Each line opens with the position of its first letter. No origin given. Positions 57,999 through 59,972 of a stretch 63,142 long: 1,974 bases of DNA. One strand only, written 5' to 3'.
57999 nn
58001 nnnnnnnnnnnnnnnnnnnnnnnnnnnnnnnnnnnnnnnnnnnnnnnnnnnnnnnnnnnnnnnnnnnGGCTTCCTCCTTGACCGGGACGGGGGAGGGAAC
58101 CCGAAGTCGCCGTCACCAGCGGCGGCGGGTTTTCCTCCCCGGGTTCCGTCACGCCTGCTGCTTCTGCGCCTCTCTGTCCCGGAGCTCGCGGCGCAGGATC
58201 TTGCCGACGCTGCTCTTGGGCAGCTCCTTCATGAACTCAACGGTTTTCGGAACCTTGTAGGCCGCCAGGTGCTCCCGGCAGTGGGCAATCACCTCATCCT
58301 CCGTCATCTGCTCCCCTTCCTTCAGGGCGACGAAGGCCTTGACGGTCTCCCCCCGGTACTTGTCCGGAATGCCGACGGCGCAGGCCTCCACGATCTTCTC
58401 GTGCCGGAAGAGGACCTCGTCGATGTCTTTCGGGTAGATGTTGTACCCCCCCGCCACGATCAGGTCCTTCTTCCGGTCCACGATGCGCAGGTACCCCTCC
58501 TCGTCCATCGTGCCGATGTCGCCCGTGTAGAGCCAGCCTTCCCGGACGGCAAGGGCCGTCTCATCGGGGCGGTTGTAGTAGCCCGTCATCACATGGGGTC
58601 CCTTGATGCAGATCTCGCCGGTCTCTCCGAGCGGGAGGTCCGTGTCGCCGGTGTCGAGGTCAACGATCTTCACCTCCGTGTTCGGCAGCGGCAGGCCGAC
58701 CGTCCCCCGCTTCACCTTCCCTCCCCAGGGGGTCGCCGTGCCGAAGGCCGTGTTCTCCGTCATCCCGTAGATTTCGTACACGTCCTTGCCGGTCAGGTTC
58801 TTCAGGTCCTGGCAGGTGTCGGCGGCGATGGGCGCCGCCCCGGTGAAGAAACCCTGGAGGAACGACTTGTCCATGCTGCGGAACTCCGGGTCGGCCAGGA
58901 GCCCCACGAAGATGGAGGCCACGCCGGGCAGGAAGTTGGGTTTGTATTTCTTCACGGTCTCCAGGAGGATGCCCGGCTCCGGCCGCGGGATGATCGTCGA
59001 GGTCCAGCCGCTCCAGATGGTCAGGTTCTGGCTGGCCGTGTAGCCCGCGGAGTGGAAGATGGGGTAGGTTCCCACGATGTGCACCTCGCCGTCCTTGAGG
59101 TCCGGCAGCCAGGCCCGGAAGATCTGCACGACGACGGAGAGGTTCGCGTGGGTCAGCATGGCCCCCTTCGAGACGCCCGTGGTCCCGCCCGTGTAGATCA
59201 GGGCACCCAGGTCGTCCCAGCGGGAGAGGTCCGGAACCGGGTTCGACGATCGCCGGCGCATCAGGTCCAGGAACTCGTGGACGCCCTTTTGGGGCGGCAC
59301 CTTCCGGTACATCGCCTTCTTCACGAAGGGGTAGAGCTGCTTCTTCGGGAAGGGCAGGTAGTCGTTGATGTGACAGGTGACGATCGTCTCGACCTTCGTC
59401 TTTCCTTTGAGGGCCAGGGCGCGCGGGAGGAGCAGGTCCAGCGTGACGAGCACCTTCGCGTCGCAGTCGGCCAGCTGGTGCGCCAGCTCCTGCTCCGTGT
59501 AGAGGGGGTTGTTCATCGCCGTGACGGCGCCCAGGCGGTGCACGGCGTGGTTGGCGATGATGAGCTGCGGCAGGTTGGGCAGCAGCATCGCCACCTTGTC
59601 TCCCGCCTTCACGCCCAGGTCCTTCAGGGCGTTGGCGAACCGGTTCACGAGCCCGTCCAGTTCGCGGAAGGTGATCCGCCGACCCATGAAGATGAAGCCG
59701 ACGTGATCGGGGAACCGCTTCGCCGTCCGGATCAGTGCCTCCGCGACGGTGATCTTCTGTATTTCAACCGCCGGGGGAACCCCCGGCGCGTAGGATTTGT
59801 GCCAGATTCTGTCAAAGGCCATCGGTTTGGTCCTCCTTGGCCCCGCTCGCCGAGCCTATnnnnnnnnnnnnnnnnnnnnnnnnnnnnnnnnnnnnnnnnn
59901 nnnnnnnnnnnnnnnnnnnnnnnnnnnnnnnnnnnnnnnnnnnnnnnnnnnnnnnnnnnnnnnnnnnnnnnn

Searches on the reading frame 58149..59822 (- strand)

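Call 13: search_protein_families(library=pfam, proteins=[window:58149-59822:-], max_evalue=0.0001)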
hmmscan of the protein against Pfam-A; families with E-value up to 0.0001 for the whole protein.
window:58149-59822:- (557 aa): 2 families
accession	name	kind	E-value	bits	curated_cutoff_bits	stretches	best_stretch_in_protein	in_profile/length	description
PF00501.34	AMP-binding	-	5.8e-88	295.7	29.9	1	32-416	3-384/384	AMP-binding enzyme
PF13193.12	AMP-binding_C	-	3.1e-21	76.5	24.5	1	467-541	2-76/76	AMP-binding enzyme C-terminal domain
